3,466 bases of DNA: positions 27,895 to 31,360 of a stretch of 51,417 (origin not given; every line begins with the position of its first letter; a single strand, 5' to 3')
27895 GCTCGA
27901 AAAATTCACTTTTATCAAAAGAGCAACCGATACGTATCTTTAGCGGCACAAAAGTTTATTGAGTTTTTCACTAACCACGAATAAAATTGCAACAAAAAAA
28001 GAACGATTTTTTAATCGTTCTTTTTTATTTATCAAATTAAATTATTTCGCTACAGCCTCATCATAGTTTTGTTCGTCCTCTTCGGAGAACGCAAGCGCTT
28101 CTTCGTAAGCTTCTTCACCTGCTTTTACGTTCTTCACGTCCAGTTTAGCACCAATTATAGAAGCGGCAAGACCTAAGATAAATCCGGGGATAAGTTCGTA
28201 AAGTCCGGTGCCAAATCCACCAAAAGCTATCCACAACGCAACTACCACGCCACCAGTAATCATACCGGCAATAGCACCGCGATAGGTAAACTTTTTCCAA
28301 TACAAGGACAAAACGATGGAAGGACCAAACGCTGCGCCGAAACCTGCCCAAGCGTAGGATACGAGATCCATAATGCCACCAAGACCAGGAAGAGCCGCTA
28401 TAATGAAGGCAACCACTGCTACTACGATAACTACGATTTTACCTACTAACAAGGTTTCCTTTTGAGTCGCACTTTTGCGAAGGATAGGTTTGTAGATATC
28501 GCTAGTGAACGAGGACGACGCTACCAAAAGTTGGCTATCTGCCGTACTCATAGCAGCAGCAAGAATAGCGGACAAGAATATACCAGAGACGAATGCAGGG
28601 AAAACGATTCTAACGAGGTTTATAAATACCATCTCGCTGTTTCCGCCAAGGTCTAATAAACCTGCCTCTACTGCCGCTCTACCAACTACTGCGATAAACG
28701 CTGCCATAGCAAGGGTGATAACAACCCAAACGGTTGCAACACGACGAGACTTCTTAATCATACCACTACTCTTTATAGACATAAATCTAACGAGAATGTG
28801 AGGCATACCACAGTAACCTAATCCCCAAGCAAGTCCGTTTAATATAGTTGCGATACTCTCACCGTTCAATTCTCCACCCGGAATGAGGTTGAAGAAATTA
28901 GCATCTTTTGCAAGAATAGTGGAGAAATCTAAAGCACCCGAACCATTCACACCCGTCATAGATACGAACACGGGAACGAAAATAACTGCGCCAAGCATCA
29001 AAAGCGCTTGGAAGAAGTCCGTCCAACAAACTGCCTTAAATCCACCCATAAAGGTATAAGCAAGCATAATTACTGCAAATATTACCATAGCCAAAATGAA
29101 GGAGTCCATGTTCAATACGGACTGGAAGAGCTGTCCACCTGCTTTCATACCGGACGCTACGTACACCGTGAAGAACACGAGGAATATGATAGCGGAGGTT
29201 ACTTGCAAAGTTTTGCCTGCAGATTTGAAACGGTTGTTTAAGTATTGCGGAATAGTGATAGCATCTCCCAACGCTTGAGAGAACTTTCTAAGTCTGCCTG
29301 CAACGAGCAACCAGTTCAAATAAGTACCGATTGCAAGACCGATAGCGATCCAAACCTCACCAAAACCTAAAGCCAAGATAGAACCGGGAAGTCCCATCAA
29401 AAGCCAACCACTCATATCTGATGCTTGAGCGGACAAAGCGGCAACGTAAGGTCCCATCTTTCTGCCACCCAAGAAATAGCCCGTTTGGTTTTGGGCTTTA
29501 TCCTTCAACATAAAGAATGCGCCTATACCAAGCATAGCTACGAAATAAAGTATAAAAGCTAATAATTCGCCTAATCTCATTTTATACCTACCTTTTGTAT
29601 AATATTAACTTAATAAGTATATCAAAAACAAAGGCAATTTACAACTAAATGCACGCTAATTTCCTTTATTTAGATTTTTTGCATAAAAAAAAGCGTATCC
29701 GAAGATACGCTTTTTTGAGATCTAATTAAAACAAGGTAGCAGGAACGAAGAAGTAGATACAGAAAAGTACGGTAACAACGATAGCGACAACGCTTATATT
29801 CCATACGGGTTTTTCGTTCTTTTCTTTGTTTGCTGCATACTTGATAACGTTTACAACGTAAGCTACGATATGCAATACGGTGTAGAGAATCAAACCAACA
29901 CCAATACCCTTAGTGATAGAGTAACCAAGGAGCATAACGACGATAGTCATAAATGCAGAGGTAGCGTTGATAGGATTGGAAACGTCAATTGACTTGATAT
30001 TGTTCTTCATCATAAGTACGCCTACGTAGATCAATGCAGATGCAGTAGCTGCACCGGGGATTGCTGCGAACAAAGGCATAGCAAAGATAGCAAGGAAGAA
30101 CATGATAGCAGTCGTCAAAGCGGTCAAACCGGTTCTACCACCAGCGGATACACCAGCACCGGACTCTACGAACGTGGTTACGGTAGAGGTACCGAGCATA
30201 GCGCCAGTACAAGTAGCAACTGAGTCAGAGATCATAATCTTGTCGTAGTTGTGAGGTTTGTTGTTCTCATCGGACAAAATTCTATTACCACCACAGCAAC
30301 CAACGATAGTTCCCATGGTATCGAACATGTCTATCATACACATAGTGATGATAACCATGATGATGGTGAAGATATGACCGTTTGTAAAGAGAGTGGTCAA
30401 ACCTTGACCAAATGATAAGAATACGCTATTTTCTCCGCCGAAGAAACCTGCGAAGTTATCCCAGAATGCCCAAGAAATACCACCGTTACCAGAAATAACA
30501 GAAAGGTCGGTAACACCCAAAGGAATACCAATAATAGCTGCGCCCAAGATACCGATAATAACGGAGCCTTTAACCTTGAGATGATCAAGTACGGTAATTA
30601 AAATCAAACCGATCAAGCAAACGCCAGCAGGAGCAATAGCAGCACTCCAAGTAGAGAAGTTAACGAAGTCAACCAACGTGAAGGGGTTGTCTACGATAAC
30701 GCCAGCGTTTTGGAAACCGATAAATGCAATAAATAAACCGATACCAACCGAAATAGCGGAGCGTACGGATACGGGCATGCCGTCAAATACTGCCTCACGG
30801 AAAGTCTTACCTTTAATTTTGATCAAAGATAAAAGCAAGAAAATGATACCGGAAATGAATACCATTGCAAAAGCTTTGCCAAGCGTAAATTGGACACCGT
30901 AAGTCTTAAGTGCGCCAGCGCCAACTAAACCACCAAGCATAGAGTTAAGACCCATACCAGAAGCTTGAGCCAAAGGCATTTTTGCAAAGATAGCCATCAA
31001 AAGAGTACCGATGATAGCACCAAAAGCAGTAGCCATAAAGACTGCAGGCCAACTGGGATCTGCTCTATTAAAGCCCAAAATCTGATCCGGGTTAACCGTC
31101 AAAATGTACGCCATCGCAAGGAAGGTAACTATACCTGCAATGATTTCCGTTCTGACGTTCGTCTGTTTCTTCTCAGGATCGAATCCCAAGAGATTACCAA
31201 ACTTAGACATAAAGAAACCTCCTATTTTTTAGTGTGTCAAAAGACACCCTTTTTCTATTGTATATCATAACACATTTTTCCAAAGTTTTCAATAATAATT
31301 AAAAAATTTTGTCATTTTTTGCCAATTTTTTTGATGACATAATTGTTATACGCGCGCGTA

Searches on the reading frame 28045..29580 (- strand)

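Call 7: search_protein_families(library=pfam, proteins=[window:28045-29580:-], max_evalue=0.01)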
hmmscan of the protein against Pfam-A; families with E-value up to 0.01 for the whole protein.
window:28045-29580:- (512 aa): 1 family
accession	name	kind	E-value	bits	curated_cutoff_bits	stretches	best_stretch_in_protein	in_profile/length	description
PF00474.23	SSF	-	9.3e-97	324.9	22.8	1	35-443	1-406/406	Sodium:solute symporter family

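Call 8: search_protein_families(library=ncbifam, proteins=[window:28045-29580:-], max_evalue=0.01)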
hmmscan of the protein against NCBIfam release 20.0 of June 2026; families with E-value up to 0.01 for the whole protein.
window:28045-29580:- (512 aa): 11 families
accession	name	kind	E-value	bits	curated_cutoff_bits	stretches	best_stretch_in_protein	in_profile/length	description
TIGR02121.1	Na_Pro_sym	equivalog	6.3e-159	529.8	515.5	1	7-495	5-483/488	sodium/proline symporter PutP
NF011948.0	PRK15419.1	equivalog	4.5e-123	411.8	955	1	6-495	8-487/502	sodium/proline symporter PutP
TIGR00813.1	sss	superfamily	1.4e-85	287.8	184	1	35-443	1-411/411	sodium/solute symporter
TIGR02119.1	panF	equivalog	2.2e-51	175.4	328.05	1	7-483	5-470/471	sodium/pantothenate symporter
TIGR03648.1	Na_symport_lg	subfamily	2e-43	148.7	320.75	2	327-452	358-482/547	VC_2705 family sodium/solute symporter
NF058657.1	MncbAcdTpMctC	equivalog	8.3e-33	113.6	670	1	13-453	12-455/527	monocarboxylic acid transporter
NF006903.2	PRK09395.1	subfamily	4.1e-31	108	750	1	8-448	40-476/552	cation/acetate symporter ActP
TIGR02711.1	symport_actP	equivalog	6.6e-29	101.1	1099.25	1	6-449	35-474/549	cation/acetate symporter ActP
NF007790.0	PRK10484.1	equivalog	2e-26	92.9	401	1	5-449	5-450/527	solute:sodium symporter family transporter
NF009135.0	PRK12488.1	subfamily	2.6e-24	85.7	850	1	8-450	37-475/549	cation/acetate symporter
NF046076.1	monocarbox_MctP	equivalog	6.1e-14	51.6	625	1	8-463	6-450/481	monocarboxylate uptake permease MctP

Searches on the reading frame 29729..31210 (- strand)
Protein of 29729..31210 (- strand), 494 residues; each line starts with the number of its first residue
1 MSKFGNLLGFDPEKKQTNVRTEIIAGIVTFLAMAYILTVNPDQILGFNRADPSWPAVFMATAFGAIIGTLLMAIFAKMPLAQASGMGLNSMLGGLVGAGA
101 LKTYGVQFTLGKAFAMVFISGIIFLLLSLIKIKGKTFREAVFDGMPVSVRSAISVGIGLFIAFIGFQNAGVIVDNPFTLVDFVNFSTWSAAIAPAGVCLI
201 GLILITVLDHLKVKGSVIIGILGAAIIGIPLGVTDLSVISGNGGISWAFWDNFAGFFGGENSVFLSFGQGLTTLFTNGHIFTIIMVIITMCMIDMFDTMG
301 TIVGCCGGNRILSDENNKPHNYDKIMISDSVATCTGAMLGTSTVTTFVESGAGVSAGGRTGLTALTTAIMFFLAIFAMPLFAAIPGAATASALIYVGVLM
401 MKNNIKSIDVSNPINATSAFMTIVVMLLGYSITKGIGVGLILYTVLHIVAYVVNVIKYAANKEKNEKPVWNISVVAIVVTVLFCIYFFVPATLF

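Call 7: search_protein_families(library=pfam, proteins=[window:29729-31210:-], max_evalue=0.01)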
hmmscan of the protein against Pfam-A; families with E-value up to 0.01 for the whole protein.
window:29729-31210:- (494 aa): 1 family
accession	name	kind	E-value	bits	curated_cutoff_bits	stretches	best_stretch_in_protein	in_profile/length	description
PF00860.26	Xan_ur_permease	-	2.2e-31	109.4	27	1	21-436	2-387/389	Permease family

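Call 8: search_protein_families(library=ncbifam, proteins=[window:29729-31210:-], max_evalue=0.01)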
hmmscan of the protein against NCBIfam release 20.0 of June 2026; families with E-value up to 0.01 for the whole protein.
window:29729-31210:- (494 aa): 0 families
